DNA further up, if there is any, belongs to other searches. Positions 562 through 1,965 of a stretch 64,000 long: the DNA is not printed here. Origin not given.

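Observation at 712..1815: Intein with a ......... endonuclease inserted in the TPP-binding motif of PFOR beta subunit (PorB)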

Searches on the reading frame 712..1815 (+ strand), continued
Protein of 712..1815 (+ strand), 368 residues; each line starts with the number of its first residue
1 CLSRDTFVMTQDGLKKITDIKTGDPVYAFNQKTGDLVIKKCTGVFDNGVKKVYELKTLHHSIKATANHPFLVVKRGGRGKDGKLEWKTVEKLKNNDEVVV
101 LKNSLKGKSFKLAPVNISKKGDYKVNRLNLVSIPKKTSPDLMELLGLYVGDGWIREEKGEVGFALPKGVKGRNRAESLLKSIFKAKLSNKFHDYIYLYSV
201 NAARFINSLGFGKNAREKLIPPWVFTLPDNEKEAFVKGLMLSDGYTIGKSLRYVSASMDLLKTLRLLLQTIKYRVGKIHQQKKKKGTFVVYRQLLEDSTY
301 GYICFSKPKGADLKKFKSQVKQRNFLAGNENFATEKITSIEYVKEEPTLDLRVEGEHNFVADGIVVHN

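Call 38: find_homologous_proteins(query=window:712-1815:+)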
Query window:712-1815:+ (368 aa): 185 proteins with E <= 0.001 among 8000 candidates; the best 120 are listed.
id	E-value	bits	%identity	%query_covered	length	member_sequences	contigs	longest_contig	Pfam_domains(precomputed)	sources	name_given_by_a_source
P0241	1.2e-172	592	72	100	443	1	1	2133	PF14528.12,PF14890.12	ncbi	ncbi:LAGLIDADG family homing endonuclease, partial [Nanoarchaeota archaeon]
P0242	2.6e-164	565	70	100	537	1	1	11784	PF14528.12,PF14890.12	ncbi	ncbi:MAG: LAGLIDADG family homing endonuclease [Candidatus Woesearchaeota archaeon]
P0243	4.6e-162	557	67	100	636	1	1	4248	PF02775.27,PF14528.12,PF14890.12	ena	-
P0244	1.9e-161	555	67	100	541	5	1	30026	PF14528.12,PF14890.12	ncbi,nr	ncbi:MAG: hypothetical protein KJ939_00650 [Nanoarchaeota archaeon]|nr:hypothetical protein [Nanoarc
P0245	9.0e-161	553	68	100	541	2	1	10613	PF14528.12,PF14890.12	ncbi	ncbi:MAG: LAGLIDADG family homing endonuclease [Nanoarchaeota archaeon]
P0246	1.4e-159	549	67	100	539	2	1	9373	PF14528.12,PF14890.12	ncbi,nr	ncbi:MAG: thiamine pyrophosphate-dependent enzyme [Nanoarchaeota archaeon]|nr:thiamine pyrophosphate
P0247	5.3e-158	544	67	100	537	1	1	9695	PF14528.12,PF14890.12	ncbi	ncbi:MAG: hypothetical protein V1906_03265 [Candidatus Woesearchaeota archaeon]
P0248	3.8e-156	538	65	100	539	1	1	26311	PF14528.12,PF14890.12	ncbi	ncbi:MAG: hypothetical protein V1866_06120 [archaeon]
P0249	1.1e-150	520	67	93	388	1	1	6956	PF14528.12,PF14890.12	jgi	-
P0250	2.1e-148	512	61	100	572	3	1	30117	PF02775.27,PF14528.12,PF14890.12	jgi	jgi:pyruvate/2-oxoacid:ferredoxin oxidoreductase beta subunit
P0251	1.9e-145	503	62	100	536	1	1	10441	PF14528.12,PF14890.12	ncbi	ncbi:MAG: LAGLIDADG family homing endonuclease [Candidatus Woesearchaeota archaeon]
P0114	3.5e-143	495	63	100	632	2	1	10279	PF02775.27,PF14890.12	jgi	jgi:pyruvate/2-oxoacid:ferredoxin oxidoreductase beta subunit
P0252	4.2e-143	495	62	100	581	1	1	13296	PF02775.27,PF14528.12,PF14890.12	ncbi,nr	ncbi:hypothetical protein IBX65_03875, partial [Candidatus Aerophobetes bacterium]|nr:hypothetical p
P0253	3.0e-142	492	62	100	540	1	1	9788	PF14528.12,PF14890.12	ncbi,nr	ncbi:MAG: LAGLIDADG family homing endonuclease [Candidatus Aerophobetes bacterium]|nr:LAGLIDADG fami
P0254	7.1e-142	491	60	100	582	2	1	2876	PF02775.27,PF14528.12,PF14890.12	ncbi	ncbi:MAG: thiamine pyrophosphate-dependent enzyme, partial [Candidatus Aenigmatarchaeota archaeon]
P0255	1.7e-141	489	62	100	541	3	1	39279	PF14528.12,PF14890.12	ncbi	ncbi:MAG: LAGLIDADG family homing endonuclease [archaeon]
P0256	9.8e-141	487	61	100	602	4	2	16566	PF02775.27,PF14528.12,PF14890.12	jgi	jgi:pyruvate/2-oxoacid:ferredoxin oxidoreductase beta subunit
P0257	6.3e-140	484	60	100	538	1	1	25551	PF07591.16,PF14528.12,PF14890.12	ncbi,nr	ncbi:MAG: LAGLIDADG family homing endonuclease [Candidatus ainarchaeum sp.]|nr:LAGLIDADG family homi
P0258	5.1e-139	481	61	100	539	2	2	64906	PF07591.16,PF14528.12,PF14890.12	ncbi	ncbi:MAG: polymorphic toxin-type HINT domain-containing protein [archaeon]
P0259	2.9e-138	479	59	100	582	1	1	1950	PF02775.27,PF14528.12,PF14890.12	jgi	jgi:pyruvate/2-oxoacid:ferredoxin oxidoreductase beta subunit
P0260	6.9e-138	478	60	100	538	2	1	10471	PF07591.16,PF01079.26,PF14890.12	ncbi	ncbi:MAG: hypothetical protein V1884_02190 [Candidatus Omnitrophota bacterium]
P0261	1.9e-137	476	68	85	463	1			PF02775.27,PF14528.12,PF14890.12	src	-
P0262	2.5e-137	476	62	100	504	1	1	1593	PF02775.27,PF14528.12,PF14890.12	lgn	-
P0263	2.7e-137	476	59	100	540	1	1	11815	PF14528.12,PF14890.12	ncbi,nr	ncbi:MAG: LAGLIDADG family homing endonuclease [Candidatus ainarchaeum sp.]|nr:LAGLIDADG family homi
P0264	4.1e-137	475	60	100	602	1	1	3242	PF02775.27,PF14890.12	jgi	-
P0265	9.4e-137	474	60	100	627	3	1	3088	PF02775.27,PF14528.12,PF14890.12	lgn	-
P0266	1.6e-136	473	59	100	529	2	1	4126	PF14890.12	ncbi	ncbi:MAG: hypothetical protein ACUVTD_07270 [Nitrososphaerales archaeon]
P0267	1.8e-136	473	58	100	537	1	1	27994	PF14890.12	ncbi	ncbi:MAG: hypothetical protein AB1481_06720 [Candidatus Omnitrophota bacterium]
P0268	4.9e-136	472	60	100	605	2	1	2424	PF02775.27,PF14528.12,PF14890.12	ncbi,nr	ncbi:hypothetical protein HQ584_02065, partial [Patescibacteria group bacterium]|nr:hypothetical pro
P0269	9.5e-136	471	58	100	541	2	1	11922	PF14528.12,PF14890.12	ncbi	ncbi:MAG: LAGLIDADG family homing endonuclease [archaeon]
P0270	1.6e-135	470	60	100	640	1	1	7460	PF02775.27,PF14890.12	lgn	-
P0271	5.1e-135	468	61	98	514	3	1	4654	PF14890.12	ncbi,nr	ncbi:MAG: hypothetical protein QGI05_01475, partial [Candidatus Omnitrophota bacterium]|nr:hypotheti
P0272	2.7e-134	466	58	100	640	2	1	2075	PF02775.27,PF14528.12,PF14890.12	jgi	jgi:pyruvate/2-oxoacid:ferredoxin oxidoreductase beta subunit/intein/homing endonuclease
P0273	4.3e-134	465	59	100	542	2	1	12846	PF02775.27,PF14528.12,PF14890.12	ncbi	ncbi:MAG: LAGLIDADG family homing endonuclease [archaeon]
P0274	5.3e-134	465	66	84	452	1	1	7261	PF02775.27,PF14528.12,PF14890.12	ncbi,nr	ncbi:MAG TPA: hypothetical protein ENL16_02305, partial [Candidatus Woesearchaeota archaeon]|nr:hypo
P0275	2.8e-133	463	59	100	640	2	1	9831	PF02775.27,PF14890.12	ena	-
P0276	2.3e-132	459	60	97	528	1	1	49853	PF02775.27,PF14528.12,PF14890.12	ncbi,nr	ncbi:MAG: thiamine pyrophosphate-dependent enzyme [Candidatus ainarchaeum sp.]|nr:thiamine pyrophosp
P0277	3.0e-132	459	59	100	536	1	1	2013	PF14528.12,PF14890.12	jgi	jgi:hypothetical protein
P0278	8.9e-132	458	57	100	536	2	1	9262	PF01079.26,PF14890.12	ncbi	ncbi:MAG: hypothetical protein ABIH18_00440 [Candidatus Omnitrophota bacterium]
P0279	3.4e-131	456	57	100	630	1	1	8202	PF02775.27,PF14890.12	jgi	jgi:pyruvate/2-oxoacid:ferredoxin oxidoreductase beta subunit/intein/homing endonuclease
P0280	3.5e-131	456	60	100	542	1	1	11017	PF14890.12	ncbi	ncbi:hypothetical protein ACFL60_06650 [Candidatus Omnitrophota bacterium]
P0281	4.9e-131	455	58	98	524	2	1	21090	PF14890.12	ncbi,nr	ncbi:MAG: hypothetical protein L6404_06005 [Candidatus Omnitrophica bacterium]|nr:hypothetical prote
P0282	2.8e-130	453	61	98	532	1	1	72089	PF14890.12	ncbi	ncbi:MAG: hypothetical protein ABIG92_05095 [Candidatus Omnitrophota bacterium]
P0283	7.6e-130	451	57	100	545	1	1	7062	PF02775.27,PF14528.12,PF14890.12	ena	-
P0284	7.8e-130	451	59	98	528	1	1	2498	PF14528.12,PF14890.12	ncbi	ncbi:MAG: LAGLIDADG family homing endonuclease [Endomicrobiia bacterium]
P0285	2.5e-129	449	57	100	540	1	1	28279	PF07591.16,PF01079.26,PF14890.12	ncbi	ncbi:MAG: hypothetical protein V1650_03385 [Candidatus Omnitrophota bacterium]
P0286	7.6e-129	448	58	98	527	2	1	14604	PF14528.12,PF14890.12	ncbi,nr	ncbi:MAG: hypothetical protein DRO99_00490 [Candidatus Aenigmatarchaeota archaeon]|nr:MAG: hypotheti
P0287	2.9e-128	446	56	100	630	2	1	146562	PF02775.27,PF14528.12,PF14890.12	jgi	jgi:pyruvate/2-oxoacid:ferredoxin oxidoreductase beta subunit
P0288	5.3e-128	445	58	98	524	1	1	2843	PF14528.12,PF14890.12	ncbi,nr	ncbi:MAG: thiamine pyrophosphate-dependent enzyme [Candidatus Omnitrophica bacterium]|nr:thiamine py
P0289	1.1e-127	444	56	100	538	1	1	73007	PF14528.12,PF14890.12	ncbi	ncbi:MAG: hypothetical protein V1663_01840 [archaeon]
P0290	2.9e-127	443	59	98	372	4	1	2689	PF14528.12,PF14890.12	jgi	-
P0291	4.6e-127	442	55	100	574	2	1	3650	PF02775.27,PF14528.12,PF14890.12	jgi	jgi:pyruvate/2-oxoacid:ferredoxin oxidoreductase beta subunit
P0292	1.0e-125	438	55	100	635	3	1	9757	PF02775.27,PF14890.12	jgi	-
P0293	1.5e-124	434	55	98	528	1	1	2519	PF14528.12,PF14890.12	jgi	jgi:hypothetical protein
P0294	2.5e-124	433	58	95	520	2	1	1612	PF14528.12,PF14890.12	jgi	-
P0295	6.2e-124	432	56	100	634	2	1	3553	PF02775.27,PF14890.12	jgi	jgi:pyruvate/2-oxoacid:ferredoxin oxidoreductase beta subunit/intein/homing endonuclease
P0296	2.5e-123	430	53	100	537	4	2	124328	PF14528.12,PF14890.12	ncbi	ncbi:MAG: hypothetical protein QXY18_05975 [Nitrososphaerota archaeon]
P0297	9.7e-120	418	57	100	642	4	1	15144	PF02775.27,PF14890.12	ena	-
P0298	3.0e-119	416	57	100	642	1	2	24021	PF02775.27,PF14890.12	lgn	-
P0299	4.5e-118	412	57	100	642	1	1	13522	PF02775.27,PF14890.12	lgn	-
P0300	5.9e-118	412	56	100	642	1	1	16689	PF02775.27,PF14890.12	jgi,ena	-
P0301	5.7e-116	406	58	88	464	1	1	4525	PF02775.27,PF14528.12,PF14890.12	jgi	-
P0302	5.4e-113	396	59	89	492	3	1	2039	PF14528.12,PF14890.12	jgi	-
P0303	3.8e-110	386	56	100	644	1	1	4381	PF02775.27,PF14890.12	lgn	-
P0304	5.4e-106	373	58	83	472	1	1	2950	PF02775.27,PF14528.12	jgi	jgi:hypothetical protein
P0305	1.3e-105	372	58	85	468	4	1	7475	PF14528.12,PF14890.12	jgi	jgi:hypothetical protein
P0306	2.3e-105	371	59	80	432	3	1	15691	PF02775.27,PF14528.12,PF14890.12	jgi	-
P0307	1.5e-103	365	54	84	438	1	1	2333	PF02775.27,PF01079.26,PF14890.12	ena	-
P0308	4.1e-103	363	51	100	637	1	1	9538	PF02775.27,PF14890.12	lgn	-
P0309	6.4e-101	356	73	62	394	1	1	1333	PF14528.12,PF14890.12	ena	-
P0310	1.1e-100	355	57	68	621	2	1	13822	PF02775.27,PF14890.12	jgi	jgi:pyruvate/2-oxoacid:ferredoxin oxidoreductase beta subunit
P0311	1.5e-98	348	62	72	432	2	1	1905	PF14528.12,PF14890.12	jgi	jgi:hypothetical protein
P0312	5.8e-95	336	69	62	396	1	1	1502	PF14528.12,PF14890.12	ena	-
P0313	1.8e-94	335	50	88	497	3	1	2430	PF14528.12,PF14890.12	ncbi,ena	-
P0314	3.1e-90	321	66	60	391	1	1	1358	PF14528.12,PF14890.12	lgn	-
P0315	5.8e-90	320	53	65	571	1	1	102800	PF02775.27,PF01079.26,PF14890.12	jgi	-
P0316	3.1e-89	318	54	76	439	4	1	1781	PF14528.12,PF14890.12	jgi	jgi:hypothetical protein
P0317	5.7e-88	313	45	100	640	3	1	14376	PF02775.27,PF14890.12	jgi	-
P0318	6.7e-88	313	62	65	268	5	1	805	PF14890.12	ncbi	ncbi:unnamed protein product, partial [marine sediment metagenome]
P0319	3.0e-87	311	54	65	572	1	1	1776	PF02775.27,PF01079.26,PF14890.12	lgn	-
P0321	1.5e-86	309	54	68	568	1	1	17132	PF02775.27,PF14890.12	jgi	jgi:pyruvate/2-oxoacid:ferredoxin oxidoreductase beta subunit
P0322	4.4e-85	304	80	47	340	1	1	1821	PF14528.12,PF14890.12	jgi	jgi:hypothetical protein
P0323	1.0e-82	296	62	62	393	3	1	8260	PF14528.12,PF14890.12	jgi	jgi:hypothetical protein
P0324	7.6e-82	293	63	62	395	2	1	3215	PF14528.12,PF14890.12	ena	-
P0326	6.2e-77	277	60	62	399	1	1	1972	PF14528.12,PF14890.12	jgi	jgi:hypothetical protein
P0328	3.9e-76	275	56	65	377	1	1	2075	PF07591.16,PF02775.27,PF14890.12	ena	-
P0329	5.6e-72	261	58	62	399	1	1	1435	PF02775.27,PF14528.12,PF14890.12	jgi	jgi:hypothetical protein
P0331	9.9e-70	253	55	61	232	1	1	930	PF14890.12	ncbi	-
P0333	9.3e-64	234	64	47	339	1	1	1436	PF14528.12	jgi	jgi:hypothetical protein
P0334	2.6e-63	232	65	48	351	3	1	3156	PF14890.12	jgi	-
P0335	2.9e-63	232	60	34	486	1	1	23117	PF02775.27,PF14890.12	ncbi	-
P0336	8.0e-63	231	59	52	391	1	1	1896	PF14890.12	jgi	-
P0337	1.6e-62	230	60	35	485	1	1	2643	PF02775.27,PF14890.12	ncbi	-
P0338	4.1e-61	225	63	42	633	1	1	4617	PF02775.27,PF14528.12,PF13403.12,PF14890.12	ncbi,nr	ncbi:MAG: hypothetical protein KKA65_04640, partial [Nanoarchaeota archaeon]|nr:hypothetical protein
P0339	8.2e-61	224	57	38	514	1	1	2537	PF02775.27,PF14890.12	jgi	jgi:pyruvate/2-oxoacid:ferredoxin oxidoreductase beta subunit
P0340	2.6e-60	222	64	43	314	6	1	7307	PF02775.27,PF14890.12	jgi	-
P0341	5.8e-60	221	56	51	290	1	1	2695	PF02775.27,PF14890.12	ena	-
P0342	5.7e-59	218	65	35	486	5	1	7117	PF02775.27,PF14890.12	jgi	-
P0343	1.1e-58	217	66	43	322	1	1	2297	PF14890.12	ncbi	-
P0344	1.1e-58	217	60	48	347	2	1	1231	PF14890.12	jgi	jgi:hypothetical protein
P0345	2.4e-58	216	65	35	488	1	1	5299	PF02775.27,PF14890.12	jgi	jgi:pyruvate ferredoxin oxidoreductase beta subunit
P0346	4.0e-57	212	63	35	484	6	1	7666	PF02775.27,PF01079.26,PF14890.12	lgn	-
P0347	1.6e-56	210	65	35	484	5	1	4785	PF02775.27,PF01079.26,PF14890.12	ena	-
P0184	3.7e-55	206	61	28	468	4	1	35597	PF02775.27,PF14890.12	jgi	jgi:pyruvate/2-oxoacid:ferredoxin oxidoreductase beta subunit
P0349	1.2e-54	204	61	43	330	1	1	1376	PF14528.12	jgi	jgi:pyruvate ferredoxin oxidoreductase beta subunit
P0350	5.4e-54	202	58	36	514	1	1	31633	PF02775.27,PF14890.12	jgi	jgi:pyruvate/2-oxoacid:ferredoxin oxidoreductase beta subunit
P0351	1.7e-53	200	65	30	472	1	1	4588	PF02775.27,PF14890.12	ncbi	-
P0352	8.7e-53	198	64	30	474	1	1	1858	PF02775.27,PF14890.12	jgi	-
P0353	2.1e-52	196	51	43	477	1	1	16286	PF02775.27,PF14890.12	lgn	-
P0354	2.3e-52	196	65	30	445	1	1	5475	PF02775.27,PF01079.26,PF14890.12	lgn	-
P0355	4.5e-52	195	64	30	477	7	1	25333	PF02775.27,PF14890.12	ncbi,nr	ncbi:hypothetical protein CEE34_05420 [Candidatus Aerophobetes bacterium Ae_b3a]|nr:MAG: hypothetica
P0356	4.8e-52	195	56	36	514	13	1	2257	PF02775.27,PF14890.12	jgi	-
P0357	1.1e-51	194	59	30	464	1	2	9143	PF02775.27,PF14890.12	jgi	jgi:pyruvate/2-oxoacid:ferredoxin oxidoreductase beta subunit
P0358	2.7e-51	193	54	36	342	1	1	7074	PF14890.12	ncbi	ncbi:MAG: hypothetical protein WAW67_00555 [Candidatus Omnitrophota bacterium]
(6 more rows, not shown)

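Call 40: fold_search(model_id=the predicted structure, library=pdb)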
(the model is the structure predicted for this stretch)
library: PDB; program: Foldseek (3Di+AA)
matches with E <= 10: 737; with E <= 0.001: 44
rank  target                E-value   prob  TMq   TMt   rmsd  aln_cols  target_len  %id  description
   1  7qsu                  7.1e-23  1.00  0.75  0.75   5.7       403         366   20  Crystal structure of homing endonuclease-associated TliVMA intein (C1A, d333-339) (released 2022-03-30)
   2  7qss                  6.9e-21  1.00  0.74  0.64   5.5       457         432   18  Crystal structure of homing endonuclease-associated TliVMA intein (C1A) (released 2022-03-30)
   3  7qst                  1.5e-18  1.00  0.66  0.67   6.3       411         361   18  Crystal structure of homing endonuclease-associated PhoVMA intein (C1A) (released 2022-03-30)
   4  2cw7                  6.6e-17  1.00  0.69  0.49   8.8       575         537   15  Crystal structure of intein homing endonuclease II (released 2006-04-18)
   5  1vde_B                7.2e-15  1.00  0.52  0.46   9.8       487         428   14  PI-SCEI, A HOMING ENDONUCLEASE WITH PROTEIN SPLICING ACTIVITY (released 1998-04-08)
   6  1vde_A                1.3e-14  1.00  0.51  0.45  21.1       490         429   15  PI-SCEI, A HOMING ENDONUCLEASE WITH PROTEIN SPLICING ACTIVITY (released 1998-04-08)
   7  1dfa                  1.3e-14  1.00  0.51  0.47  11.6       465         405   16  CRYSTAL STRUCTURE OF PI-SCEI IN C2 SPACE GROUP (released 1999-12-08)
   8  1lws_A                1.9e-13  1.00  0.51  0.45  19.8       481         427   16  Crystal structure of the intein homing endonuclease PI-SceI bound to its recognition sequence (released 2002-09-27)
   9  1ef0_A                1.7e-12  1.00  0.53  0.47   9.0       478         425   14  CRYSTAL STRUCTURE OF PI-SCEI MINIPRECURSOR (released 2000-06-07)
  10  1lwt_A                2.5e-12  1.00  0.52  0.44  12.3       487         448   17  Crystal structure of the intein homing endonuclease PI-SceI bound to its substrate DNA (Ca2+ free) (released 2002-09-27)
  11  1um2_B                4.4e-12  1.00  0.50  0.45  11.2       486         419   14  Crystal Structure of the Vma1-Derived Endonuclease with the Ligated Extein Segment (released 2004-09-22)
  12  1um2_A                1.1e-11  1.00  0.49  0.45  10.6       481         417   14  Crystal Structure of the Vma1-Derived Endonuclease with the Ligated Extein Segment (released 2004-09-22)
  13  1jva_B                1.6e-11  1.00  0.51  0.45  10.1       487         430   14  CRYSTAL STRUCTURE OF THE VMA1-DERIVED ENDONUCLEASE BEARING THE N AND C EXTEIN PROPEPTIDES (released 2002-08-29)
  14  1ef0_B                1.7e-11  1.00  0.47  0.45  11.3       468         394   14  CRYSTAL STRUCTURE OF PI-SCEI MINIPRECURSOR (released 2000-06-07)
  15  6frg                  7.4e-07  1.00  0.34  0.78   8.7       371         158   13  Crystal structure of G-1F mutant of Ssp DnaB Mini-Intein variant M86 (released 2019-01-30)
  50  4unb_A                1.6e-03  1.00  0.34  0.63   6.4       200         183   18  THE CRYSTAL STRUCTURE OF I-DMOI IN COMPLEX WITH ITS TARGET DNA AT 6 DAYS INCUBATION IN 5MM MN (STATE 5) (released 2014-12-17)
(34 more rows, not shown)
